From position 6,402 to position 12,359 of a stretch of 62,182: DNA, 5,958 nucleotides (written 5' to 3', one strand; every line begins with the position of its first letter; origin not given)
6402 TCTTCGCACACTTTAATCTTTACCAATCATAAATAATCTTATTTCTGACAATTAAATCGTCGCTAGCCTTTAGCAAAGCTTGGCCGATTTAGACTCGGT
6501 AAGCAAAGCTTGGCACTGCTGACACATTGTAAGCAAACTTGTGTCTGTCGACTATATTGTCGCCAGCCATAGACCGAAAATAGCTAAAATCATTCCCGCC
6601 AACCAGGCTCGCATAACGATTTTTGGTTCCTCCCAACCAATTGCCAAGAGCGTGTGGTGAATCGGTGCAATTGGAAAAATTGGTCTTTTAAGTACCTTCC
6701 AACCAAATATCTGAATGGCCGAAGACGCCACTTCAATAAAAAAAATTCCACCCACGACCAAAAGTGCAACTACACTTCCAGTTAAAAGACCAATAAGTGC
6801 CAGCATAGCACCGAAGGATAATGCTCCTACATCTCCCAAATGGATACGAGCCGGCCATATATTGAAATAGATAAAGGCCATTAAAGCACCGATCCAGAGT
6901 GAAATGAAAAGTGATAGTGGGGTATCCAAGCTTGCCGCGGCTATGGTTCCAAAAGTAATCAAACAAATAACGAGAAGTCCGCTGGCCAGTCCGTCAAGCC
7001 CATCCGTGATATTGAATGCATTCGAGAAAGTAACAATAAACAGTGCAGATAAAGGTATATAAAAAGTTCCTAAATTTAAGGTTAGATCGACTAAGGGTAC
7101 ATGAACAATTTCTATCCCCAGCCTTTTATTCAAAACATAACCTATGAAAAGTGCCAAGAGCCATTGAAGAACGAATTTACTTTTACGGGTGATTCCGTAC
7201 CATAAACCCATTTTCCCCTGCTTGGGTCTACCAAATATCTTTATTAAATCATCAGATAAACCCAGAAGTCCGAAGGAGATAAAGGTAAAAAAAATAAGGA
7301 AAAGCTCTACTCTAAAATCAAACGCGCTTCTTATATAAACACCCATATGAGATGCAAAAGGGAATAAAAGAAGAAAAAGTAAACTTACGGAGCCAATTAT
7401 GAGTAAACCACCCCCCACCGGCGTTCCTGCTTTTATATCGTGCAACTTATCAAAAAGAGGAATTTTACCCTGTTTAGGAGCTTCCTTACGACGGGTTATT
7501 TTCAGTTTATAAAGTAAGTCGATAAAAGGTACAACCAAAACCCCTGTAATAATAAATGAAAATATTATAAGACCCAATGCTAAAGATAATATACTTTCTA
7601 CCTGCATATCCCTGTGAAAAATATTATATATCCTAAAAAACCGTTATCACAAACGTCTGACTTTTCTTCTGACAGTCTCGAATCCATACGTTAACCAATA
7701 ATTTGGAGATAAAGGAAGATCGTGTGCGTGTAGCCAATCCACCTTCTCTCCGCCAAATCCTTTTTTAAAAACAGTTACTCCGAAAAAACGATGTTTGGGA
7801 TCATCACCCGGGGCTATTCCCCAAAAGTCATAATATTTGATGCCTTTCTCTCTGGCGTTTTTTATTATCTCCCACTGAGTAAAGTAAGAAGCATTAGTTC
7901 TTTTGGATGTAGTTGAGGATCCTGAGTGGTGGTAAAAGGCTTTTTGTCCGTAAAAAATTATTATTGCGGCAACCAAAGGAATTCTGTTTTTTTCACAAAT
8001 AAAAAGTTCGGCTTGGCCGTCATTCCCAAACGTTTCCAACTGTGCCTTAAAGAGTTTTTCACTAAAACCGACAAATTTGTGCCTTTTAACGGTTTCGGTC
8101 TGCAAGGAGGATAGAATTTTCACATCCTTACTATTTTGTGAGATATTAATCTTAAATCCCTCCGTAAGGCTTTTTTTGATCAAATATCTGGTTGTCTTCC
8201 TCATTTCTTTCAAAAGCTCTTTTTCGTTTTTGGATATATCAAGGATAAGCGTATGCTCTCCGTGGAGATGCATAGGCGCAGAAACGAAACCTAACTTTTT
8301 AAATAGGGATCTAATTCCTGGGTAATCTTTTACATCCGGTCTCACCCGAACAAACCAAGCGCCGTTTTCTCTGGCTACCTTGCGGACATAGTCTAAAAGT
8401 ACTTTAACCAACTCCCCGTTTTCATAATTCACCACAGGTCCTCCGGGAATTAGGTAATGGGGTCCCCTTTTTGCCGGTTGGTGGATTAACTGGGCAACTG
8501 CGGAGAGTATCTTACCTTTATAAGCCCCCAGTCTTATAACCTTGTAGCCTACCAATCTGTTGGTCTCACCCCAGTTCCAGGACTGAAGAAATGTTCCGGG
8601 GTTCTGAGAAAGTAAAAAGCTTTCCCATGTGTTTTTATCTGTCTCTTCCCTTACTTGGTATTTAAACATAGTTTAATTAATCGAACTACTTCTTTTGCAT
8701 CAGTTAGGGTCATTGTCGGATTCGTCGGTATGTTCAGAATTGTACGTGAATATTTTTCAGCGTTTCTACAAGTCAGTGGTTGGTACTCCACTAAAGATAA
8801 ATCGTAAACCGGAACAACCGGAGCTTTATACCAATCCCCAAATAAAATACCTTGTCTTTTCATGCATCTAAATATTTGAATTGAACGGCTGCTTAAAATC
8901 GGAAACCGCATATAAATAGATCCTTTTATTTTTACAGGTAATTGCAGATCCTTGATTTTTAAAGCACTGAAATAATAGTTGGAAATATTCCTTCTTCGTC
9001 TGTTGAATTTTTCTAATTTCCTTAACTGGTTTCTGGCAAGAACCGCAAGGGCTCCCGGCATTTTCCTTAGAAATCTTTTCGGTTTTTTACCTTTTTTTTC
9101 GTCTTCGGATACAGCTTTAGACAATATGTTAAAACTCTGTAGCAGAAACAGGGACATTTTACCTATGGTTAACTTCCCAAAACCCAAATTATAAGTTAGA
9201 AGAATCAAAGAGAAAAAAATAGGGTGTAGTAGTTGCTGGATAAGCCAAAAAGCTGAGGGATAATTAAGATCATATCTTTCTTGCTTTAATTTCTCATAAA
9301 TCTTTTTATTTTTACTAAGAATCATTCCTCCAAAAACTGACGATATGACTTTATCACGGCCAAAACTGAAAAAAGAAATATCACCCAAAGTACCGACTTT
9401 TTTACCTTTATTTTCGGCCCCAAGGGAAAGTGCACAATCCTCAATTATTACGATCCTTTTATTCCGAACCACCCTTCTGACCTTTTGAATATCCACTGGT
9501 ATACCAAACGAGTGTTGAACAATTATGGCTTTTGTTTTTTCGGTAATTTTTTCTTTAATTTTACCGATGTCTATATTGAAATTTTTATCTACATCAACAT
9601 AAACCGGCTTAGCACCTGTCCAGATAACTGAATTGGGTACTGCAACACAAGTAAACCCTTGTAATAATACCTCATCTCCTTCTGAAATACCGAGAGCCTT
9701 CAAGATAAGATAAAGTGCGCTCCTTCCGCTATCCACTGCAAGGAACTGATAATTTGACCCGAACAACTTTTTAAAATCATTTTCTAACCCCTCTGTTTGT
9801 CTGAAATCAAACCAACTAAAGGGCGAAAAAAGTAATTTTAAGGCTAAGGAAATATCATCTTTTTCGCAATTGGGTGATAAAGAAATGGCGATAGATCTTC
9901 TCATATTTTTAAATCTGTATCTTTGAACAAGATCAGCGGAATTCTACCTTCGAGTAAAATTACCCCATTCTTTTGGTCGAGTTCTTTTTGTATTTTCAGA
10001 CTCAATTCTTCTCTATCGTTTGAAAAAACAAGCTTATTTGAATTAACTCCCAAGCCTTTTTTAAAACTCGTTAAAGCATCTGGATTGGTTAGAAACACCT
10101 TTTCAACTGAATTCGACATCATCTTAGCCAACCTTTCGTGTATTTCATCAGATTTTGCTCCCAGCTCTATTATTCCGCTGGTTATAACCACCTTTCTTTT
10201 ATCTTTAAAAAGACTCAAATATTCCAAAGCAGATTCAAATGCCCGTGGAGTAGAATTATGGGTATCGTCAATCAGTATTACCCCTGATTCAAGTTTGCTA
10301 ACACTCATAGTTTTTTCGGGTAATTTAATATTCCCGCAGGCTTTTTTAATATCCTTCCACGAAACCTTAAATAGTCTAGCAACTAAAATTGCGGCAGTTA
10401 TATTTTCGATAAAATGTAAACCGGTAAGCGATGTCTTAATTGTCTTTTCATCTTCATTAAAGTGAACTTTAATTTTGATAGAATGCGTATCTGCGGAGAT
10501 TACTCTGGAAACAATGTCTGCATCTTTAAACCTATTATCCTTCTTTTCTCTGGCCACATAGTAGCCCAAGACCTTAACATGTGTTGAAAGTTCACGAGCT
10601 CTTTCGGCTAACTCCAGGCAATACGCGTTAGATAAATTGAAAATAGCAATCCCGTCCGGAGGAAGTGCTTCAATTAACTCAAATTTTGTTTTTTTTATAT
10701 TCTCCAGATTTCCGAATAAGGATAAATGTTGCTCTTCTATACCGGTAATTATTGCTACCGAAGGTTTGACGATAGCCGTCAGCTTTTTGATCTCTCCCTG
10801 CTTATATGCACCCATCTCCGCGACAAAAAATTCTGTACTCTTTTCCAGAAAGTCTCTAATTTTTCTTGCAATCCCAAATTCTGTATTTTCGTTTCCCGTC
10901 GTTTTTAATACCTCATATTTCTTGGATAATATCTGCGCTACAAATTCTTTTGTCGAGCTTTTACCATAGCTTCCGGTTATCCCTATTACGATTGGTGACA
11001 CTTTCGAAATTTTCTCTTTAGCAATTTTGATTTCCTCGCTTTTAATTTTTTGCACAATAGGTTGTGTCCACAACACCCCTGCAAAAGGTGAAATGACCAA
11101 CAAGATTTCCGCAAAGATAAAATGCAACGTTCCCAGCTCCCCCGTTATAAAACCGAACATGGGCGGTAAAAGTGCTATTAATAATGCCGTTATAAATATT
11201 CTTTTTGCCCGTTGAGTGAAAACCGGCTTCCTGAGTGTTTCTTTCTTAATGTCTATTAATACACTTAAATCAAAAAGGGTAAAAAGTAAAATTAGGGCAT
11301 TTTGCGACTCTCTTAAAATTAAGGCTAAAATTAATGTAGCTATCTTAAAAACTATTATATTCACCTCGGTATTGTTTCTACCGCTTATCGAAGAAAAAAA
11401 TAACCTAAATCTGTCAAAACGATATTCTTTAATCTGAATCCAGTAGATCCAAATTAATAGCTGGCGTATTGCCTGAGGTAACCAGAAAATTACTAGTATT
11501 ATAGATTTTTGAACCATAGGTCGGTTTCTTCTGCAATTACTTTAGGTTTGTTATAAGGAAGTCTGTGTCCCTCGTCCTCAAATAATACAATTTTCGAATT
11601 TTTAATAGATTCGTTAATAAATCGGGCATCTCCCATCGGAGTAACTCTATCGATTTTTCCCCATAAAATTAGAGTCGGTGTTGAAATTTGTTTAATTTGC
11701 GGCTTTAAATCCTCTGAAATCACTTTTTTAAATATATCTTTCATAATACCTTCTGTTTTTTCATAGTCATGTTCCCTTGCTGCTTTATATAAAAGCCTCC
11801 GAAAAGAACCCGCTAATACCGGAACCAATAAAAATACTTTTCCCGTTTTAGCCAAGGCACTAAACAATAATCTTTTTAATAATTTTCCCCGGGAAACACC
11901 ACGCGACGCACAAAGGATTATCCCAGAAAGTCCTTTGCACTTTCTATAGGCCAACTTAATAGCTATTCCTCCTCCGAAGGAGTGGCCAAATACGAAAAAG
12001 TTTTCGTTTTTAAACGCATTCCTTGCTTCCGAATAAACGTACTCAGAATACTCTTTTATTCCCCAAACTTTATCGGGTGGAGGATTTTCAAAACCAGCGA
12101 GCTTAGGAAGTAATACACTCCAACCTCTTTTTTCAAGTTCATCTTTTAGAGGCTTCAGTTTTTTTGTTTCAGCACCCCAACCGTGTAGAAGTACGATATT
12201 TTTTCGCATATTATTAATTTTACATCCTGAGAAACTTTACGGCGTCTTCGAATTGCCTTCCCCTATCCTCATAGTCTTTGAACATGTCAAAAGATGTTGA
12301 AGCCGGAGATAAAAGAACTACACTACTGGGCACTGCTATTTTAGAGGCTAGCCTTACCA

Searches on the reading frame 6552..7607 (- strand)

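Call 40: search_protein_families(library=pfam, proteins=[window:6552-7607:-], max_evalue=0.00001)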
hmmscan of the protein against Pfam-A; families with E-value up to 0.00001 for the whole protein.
window:6552-7607:- (351 aa): 1 family
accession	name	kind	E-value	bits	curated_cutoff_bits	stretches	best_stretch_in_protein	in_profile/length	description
PF00953.26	Glycos_transf_4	-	4.4e-29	102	27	1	103-275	2-158/160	Glycosyl transferase family 4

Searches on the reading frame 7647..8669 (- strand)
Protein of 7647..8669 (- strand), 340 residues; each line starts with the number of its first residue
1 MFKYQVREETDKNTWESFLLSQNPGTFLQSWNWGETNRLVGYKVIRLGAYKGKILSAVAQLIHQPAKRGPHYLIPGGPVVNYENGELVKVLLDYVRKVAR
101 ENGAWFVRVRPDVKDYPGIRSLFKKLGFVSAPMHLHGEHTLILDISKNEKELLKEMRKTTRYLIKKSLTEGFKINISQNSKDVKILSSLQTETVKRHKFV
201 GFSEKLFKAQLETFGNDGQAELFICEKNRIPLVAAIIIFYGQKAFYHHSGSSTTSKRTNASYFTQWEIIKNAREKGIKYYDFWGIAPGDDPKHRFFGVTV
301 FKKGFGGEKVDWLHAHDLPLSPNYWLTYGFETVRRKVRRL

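Call 40: search_protein_families(library=pfam, proteins=[window:7647-8669:-], max_evalue=0.00001)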
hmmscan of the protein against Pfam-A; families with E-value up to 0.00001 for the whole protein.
window:7647-8669:- (340 aa): 2 families
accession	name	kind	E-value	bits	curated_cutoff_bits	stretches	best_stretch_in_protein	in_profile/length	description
PF02388.22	FemAB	-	5.7e-38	131.2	24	3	226-325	302-399/406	FemAB family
PF13480.13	Acetyltransf_6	-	1.4e-07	32.2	22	1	156-284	3-136/143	Acetyltransferase (GNAT) domain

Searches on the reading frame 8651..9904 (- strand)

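Call 40: search_protein_families(library=pfam, proteins=[window:8651-9904:-], max_evalue=0.00001)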
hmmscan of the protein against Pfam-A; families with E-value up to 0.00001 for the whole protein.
window:8651-9904:- (417 aa): 1 family
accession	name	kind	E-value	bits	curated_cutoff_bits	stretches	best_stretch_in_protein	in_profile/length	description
PF01041.23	DegT_DnrJ_EryC1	-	8.9e-63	213.1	19.8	2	35-208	24-197/360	DegT/DnrJ/EryC1/StrS aminotransferase family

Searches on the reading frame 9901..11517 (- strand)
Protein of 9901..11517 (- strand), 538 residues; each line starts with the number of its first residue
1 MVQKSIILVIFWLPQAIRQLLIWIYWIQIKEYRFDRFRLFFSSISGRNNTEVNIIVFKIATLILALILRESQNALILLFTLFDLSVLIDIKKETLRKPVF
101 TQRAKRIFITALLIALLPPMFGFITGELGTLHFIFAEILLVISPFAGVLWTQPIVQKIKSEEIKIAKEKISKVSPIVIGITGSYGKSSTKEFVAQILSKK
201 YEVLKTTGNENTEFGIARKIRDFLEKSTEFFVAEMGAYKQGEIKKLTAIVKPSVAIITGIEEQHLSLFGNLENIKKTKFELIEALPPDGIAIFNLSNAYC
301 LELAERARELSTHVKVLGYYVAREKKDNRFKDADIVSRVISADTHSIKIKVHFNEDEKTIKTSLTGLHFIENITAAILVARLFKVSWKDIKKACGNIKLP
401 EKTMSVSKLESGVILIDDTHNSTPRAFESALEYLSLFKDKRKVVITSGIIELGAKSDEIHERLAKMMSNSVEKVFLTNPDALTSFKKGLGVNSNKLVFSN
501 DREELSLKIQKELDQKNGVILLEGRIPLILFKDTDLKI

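Call 40: search_protein_families(library=pfam, proteins=[window:9901-11517:-], max_evalue=0.00001)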
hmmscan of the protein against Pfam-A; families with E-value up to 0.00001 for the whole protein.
window:9901-11517:- (538 aa): 2 families
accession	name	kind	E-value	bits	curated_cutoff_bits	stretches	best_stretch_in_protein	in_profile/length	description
PF08245.18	Mur_ligase_M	-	1.2e-39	136.8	24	1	180-380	1-200/200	Mur ligase middle domain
PF02875.26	Mur_ligase_C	-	5.3e-07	30.9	28.4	1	410-524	9-125/127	Mur ligase, glutamate ligase domain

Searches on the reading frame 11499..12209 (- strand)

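Call 4: search_protein_families(library=pfam, proteins=[window:11499-12209:-])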
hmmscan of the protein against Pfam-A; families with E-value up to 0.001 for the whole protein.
window:11499-12209:- (236 aa): 6 families
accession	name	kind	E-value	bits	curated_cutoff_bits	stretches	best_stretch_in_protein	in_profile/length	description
PF00561.26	Abhydrolase_1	-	4.2e-17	63.1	25.8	1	4-218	2-241/245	alpha/beta hydrolase fold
PF12146.15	Hydrolase_4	-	1.3e-16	61.1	27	1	2-215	4-232/239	Serine aminopeptidase, S33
PF12697.13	Abhydrolase_6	-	1.2e-12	49.5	26.3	1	5-227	1-216/217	Alpha/beta hydrolase family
PF12695.13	Abhydrolase_5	-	7.8e-05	22.9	27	0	10-104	7-91/164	Alpha/beta hydrolase family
PF02230.22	Abhydrolase_2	-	0.00011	22.6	23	0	52-111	88-147/217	Phospholipase/Carboxylesterase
PF03959.19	FSH1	-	0.00068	19.8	21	0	172-223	156-207/211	Serine hydrolase (FSH1)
